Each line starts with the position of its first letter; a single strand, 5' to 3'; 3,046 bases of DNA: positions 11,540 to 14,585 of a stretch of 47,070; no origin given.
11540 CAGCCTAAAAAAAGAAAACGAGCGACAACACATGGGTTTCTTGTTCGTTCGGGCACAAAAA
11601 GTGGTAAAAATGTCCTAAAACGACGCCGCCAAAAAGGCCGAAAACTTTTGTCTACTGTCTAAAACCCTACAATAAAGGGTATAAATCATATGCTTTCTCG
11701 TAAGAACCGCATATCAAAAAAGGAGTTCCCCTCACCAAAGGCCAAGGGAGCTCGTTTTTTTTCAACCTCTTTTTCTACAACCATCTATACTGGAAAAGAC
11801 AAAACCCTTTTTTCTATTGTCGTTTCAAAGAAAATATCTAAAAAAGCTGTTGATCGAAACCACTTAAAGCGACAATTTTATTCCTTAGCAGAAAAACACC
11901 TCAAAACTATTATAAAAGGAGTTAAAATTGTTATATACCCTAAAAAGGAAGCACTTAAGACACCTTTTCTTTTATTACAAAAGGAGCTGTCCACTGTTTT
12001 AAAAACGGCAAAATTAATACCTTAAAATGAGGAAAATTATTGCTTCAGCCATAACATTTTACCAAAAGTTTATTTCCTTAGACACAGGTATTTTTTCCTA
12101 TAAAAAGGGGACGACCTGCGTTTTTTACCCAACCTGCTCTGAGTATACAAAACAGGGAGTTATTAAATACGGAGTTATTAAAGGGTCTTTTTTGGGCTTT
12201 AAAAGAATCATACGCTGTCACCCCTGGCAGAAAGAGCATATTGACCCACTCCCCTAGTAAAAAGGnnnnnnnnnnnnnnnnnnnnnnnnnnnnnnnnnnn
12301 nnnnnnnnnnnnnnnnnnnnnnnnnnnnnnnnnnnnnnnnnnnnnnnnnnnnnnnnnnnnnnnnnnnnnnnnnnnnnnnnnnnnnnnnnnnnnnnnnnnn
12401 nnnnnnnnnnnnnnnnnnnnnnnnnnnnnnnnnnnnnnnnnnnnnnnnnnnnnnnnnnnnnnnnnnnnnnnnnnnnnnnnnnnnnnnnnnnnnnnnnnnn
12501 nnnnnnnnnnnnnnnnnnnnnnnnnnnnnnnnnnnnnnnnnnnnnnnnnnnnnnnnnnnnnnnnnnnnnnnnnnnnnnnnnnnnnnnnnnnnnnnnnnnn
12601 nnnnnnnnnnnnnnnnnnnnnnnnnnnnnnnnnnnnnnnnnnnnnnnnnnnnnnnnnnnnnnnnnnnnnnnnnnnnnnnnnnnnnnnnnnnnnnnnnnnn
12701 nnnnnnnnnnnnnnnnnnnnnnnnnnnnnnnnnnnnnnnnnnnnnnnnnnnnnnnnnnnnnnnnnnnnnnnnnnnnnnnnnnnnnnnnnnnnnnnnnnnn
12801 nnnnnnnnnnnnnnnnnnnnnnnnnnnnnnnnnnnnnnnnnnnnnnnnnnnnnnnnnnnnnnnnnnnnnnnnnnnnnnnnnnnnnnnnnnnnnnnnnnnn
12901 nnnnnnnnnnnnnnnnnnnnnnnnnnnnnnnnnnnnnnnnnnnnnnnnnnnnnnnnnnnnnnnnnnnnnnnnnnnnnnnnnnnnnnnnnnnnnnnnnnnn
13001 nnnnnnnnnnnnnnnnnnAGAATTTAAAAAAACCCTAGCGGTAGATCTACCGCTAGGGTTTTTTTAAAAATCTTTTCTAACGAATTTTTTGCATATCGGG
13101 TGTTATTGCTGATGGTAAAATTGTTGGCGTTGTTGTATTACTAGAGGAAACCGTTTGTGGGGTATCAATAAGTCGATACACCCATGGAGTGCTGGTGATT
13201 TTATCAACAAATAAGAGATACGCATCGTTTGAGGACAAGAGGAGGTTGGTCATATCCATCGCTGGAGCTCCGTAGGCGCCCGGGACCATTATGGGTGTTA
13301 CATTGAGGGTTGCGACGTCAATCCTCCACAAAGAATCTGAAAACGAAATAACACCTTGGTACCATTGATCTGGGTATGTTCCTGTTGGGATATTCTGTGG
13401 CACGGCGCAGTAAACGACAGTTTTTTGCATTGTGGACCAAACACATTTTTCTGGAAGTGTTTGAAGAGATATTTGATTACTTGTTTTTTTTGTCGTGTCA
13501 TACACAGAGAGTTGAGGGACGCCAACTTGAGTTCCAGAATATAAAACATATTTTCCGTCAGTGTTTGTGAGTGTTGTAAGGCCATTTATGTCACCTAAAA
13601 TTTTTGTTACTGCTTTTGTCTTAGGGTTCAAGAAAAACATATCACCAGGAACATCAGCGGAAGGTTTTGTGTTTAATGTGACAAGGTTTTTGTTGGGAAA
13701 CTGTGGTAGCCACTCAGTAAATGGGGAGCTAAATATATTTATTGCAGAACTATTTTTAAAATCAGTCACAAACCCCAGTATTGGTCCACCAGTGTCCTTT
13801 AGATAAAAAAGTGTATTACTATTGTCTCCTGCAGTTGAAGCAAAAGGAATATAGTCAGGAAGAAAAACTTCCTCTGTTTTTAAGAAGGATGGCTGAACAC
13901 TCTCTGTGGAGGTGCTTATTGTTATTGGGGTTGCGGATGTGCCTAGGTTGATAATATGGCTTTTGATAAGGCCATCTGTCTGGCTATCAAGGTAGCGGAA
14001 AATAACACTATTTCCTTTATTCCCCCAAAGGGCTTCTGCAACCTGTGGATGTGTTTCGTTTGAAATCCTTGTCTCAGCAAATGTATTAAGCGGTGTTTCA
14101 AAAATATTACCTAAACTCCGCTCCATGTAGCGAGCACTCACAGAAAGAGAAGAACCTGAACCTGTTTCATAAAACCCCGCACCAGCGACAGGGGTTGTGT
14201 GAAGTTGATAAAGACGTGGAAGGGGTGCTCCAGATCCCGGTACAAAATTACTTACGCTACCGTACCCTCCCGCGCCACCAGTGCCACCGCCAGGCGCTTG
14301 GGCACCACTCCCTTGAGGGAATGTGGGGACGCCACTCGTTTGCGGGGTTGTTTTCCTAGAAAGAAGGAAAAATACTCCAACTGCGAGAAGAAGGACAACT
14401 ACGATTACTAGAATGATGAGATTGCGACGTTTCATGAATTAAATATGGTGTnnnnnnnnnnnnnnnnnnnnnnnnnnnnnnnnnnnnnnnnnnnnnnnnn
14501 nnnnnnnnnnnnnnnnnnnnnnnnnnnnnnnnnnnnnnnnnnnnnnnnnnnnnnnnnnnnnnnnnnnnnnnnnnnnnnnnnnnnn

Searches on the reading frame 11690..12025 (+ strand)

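Call 13: search_protein_families(library=pfam, proteins=[window:11690-12025:+], max_evalue=0.01)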
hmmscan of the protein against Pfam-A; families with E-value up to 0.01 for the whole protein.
window:11690-12025:+ (111 aa): 1 family
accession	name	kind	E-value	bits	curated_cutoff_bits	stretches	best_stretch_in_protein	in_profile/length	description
PF00825.24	Ribonuclease_P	-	2.6e-15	56.8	22.3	1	3-107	2-108/109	Ribonuclease P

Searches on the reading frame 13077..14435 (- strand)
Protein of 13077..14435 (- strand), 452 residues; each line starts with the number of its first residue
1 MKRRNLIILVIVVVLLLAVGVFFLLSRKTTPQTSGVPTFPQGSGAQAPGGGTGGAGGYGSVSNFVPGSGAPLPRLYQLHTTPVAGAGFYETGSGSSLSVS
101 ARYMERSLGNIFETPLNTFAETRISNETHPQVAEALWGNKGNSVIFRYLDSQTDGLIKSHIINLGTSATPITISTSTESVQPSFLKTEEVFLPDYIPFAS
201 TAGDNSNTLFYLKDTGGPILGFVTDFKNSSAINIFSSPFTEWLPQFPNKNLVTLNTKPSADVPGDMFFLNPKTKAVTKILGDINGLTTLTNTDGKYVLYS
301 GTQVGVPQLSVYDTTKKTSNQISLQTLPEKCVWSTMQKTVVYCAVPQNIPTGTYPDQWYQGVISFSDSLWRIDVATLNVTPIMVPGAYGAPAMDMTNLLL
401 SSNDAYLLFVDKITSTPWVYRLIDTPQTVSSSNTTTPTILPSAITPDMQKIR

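Call 4: search_protein_families(library=pfam, proteins=[window:13077-14435:-], max_evalue=1)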
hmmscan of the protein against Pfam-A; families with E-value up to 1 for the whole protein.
window:13077-14435:- (452 aa): 1 family
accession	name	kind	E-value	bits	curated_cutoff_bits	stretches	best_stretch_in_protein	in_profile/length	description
PF14669.11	Asp_Glu_race_2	-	0.11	12.6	26.3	1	110-151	48-89/176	Putative aspartate racemase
